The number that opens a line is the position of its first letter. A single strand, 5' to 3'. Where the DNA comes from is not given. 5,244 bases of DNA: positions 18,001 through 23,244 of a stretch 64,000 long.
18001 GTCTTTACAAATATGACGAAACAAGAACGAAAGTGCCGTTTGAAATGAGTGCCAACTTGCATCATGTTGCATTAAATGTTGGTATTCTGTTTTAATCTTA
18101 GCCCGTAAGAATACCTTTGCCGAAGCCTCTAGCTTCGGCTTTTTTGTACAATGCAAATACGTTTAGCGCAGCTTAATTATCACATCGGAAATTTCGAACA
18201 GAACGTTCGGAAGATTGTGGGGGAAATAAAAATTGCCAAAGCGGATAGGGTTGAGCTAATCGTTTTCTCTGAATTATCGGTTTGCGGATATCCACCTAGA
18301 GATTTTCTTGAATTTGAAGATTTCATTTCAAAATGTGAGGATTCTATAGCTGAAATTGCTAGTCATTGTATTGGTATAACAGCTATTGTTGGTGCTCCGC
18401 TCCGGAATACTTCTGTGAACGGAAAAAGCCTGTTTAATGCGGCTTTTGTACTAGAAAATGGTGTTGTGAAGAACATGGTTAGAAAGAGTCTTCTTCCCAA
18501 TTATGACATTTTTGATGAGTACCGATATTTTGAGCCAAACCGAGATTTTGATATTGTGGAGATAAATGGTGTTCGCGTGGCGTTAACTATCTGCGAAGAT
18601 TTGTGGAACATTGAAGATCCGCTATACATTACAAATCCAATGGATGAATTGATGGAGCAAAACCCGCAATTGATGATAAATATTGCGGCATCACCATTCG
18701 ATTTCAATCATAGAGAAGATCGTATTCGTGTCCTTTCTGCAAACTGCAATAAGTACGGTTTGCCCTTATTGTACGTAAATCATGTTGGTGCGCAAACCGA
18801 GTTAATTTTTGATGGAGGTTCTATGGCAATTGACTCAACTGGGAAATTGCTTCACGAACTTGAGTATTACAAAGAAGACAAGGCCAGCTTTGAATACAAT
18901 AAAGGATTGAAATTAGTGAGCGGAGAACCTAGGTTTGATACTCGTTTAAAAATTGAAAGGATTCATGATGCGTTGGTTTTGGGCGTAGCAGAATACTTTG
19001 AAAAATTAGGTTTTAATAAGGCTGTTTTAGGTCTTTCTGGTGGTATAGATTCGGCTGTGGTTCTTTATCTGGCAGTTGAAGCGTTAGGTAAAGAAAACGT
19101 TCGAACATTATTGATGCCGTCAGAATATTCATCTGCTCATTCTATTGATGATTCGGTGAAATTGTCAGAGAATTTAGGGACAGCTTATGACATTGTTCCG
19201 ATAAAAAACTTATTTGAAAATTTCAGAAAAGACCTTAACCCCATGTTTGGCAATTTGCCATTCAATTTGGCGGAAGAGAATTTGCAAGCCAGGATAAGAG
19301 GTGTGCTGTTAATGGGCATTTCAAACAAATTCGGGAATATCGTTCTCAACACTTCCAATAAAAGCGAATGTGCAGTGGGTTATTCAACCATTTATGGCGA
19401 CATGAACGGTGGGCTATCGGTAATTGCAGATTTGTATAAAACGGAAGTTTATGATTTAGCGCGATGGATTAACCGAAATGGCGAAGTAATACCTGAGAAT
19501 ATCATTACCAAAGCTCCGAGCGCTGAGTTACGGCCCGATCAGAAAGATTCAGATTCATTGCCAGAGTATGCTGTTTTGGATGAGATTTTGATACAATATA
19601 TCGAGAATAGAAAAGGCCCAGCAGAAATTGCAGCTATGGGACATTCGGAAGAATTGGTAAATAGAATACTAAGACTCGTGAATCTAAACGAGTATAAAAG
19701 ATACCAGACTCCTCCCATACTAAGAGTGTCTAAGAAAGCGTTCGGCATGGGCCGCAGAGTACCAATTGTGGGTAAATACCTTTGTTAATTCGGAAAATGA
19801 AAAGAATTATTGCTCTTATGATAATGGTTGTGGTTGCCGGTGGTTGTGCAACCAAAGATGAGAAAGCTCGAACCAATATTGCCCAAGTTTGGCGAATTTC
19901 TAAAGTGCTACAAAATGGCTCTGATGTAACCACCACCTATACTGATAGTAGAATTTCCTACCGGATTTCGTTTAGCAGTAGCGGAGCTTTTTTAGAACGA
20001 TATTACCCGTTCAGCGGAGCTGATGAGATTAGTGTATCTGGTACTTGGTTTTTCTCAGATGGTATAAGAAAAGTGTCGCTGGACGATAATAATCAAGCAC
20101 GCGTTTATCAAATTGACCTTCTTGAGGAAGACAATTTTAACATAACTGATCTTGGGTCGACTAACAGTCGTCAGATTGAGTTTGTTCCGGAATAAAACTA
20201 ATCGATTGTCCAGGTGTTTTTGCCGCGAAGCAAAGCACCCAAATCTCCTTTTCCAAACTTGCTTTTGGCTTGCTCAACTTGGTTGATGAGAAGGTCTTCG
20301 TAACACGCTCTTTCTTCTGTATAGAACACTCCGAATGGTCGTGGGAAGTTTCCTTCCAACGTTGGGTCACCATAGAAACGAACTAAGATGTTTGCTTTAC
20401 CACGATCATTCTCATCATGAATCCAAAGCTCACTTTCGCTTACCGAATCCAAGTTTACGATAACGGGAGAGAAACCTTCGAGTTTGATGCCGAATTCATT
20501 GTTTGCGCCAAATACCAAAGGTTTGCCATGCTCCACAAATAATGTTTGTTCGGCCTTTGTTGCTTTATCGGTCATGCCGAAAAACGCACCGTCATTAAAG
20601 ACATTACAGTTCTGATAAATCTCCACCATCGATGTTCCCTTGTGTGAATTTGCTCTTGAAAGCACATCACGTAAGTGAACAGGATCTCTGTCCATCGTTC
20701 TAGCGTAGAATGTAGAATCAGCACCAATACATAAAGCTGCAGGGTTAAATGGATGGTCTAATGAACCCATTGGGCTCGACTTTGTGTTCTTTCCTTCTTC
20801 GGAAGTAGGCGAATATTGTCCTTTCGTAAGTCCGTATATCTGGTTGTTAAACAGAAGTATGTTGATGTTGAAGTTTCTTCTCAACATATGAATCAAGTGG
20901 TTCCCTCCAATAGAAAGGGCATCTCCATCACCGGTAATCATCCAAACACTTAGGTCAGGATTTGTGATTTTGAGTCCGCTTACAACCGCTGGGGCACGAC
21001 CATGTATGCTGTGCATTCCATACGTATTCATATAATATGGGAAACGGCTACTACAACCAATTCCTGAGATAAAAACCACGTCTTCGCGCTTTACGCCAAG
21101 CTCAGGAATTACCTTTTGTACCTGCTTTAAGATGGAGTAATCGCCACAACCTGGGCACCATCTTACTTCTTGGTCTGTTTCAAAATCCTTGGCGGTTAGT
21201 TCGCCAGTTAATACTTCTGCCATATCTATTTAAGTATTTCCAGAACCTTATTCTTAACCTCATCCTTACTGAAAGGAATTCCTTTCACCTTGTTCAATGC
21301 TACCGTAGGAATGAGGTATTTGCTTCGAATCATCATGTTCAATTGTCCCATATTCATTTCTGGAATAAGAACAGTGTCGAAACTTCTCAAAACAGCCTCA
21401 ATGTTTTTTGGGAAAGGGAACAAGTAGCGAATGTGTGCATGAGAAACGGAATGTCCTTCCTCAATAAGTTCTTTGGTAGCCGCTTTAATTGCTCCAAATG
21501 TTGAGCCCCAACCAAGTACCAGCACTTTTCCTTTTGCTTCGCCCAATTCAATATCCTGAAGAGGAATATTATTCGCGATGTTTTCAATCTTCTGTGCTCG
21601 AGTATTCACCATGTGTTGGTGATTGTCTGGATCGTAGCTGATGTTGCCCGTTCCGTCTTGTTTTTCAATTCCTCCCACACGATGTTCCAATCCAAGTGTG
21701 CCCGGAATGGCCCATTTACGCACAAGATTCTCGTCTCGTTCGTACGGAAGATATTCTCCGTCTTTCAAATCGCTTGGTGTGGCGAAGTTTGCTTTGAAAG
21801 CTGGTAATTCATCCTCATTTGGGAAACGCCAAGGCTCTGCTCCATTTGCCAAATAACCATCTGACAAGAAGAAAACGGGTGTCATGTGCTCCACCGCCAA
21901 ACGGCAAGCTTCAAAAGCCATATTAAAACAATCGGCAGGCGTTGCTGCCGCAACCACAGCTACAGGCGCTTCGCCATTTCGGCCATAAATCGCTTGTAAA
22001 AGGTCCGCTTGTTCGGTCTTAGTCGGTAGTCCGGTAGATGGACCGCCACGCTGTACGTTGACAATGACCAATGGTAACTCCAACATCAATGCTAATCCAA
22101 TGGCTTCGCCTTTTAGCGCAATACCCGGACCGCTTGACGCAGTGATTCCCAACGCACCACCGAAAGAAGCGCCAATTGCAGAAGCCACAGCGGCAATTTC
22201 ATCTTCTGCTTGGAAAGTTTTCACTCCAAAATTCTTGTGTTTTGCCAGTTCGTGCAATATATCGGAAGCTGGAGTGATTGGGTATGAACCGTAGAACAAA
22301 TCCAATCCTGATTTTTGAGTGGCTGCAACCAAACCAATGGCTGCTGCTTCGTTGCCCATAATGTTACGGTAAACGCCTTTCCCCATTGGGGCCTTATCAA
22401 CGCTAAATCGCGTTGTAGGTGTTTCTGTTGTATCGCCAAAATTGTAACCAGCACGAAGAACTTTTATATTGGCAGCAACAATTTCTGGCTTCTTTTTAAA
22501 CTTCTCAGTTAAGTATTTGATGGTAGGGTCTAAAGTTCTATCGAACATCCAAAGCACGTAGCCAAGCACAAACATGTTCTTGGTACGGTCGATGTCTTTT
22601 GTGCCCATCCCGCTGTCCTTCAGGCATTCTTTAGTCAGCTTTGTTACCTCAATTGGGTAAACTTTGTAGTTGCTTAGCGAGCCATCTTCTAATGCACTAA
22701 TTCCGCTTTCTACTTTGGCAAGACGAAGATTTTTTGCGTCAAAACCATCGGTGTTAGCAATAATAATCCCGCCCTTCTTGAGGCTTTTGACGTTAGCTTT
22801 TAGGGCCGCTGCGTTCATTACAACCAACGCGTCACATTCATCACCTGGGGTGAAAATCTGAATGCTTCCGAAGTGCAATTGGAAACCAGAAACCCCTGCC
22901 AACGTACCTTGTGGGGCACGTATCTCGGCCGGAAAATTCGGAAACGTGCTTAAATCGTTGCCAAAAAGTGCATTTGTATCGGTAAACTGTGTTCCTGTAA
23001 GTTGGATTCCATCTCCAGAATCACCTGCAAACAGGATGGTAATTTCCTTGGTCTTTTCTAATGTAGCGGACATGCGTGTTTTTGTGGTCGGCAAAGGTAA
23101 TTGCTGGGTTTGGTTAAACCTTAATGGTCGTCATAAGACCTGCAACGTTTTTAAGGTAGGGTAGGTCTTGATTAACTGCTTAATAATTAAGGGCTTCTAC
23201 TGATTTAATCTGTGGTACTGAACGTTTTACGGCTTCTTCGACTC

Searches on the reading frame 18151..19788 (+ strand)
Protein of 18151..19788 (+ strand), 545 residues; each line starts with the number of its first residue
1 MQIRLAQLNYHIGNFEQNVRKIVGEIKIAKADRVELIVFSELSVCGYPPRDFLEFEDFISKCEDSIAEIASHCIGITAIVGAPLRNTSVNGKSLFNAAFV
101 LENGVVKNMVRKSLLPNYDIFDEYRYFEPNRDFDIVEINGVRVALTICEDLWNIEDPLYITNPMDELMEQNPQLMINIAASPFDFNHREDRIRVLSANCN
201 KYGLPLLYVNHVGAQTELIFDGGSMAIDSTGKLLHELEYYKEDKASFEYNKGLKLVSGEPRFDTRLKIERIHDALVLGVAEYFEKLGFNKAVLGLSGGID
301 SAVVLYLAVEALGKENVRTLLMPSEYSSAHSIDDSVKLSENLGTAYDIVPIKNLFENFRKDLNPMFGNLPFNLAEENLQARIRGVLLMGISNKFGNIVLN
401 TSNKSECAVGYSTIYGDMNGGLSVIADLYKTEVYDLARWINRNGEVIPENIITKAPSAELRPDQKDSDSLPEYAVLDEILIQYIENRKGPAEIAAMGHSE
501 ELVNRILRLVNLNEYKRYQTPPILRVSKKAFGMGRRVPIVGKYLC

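Call 89: search_protein_families(library=pfam, proteins=[window:18151-19788:+], max_evalue=0.00001)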
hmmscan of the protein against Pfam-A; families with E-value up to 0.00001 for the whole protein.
window:18151-19788:+ (545 aa): 2 families
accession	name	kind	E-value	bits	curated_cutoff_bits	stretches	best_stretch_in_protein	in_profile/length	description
PF02540.23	NAD_synthase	-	5.2e-74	248.9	21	1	274-519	4-241/242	NAD synthase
PF00795.27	CN_hydrolase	-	1.2e-16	61.3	23.2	1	3-239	2-236/256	Carbon-nitrogen hydrolase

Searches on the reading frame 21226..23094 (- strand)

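Call 89: search_protein_families(library=pfam, proteins=[window:21226-23094:-], max_evalue=0.00001)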
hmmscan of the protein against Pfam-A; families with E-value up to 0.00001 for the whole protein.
window:21226-23094:- (622 aa): 3 families
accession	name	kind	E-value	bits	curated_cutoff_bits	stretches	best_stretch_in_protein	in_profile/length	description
PF01855.24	POR_N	-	3.8e-52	177.7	27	1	267-480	10-220/231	Pyruvate flavodoxin/ferredoxin oxidoreductase, thiamine diP-bdg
PF01558.24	POR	-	1.6e-28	100.5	27.4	1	27-218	2-173/173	Pyruvate ferredoxin/flavodoxin oxidoreductase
PF17147.9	PFOR_II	-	1.6e-07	32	27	1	524-591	3-76/102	Pyruvate:ferredoxin oxidoreductase core domain II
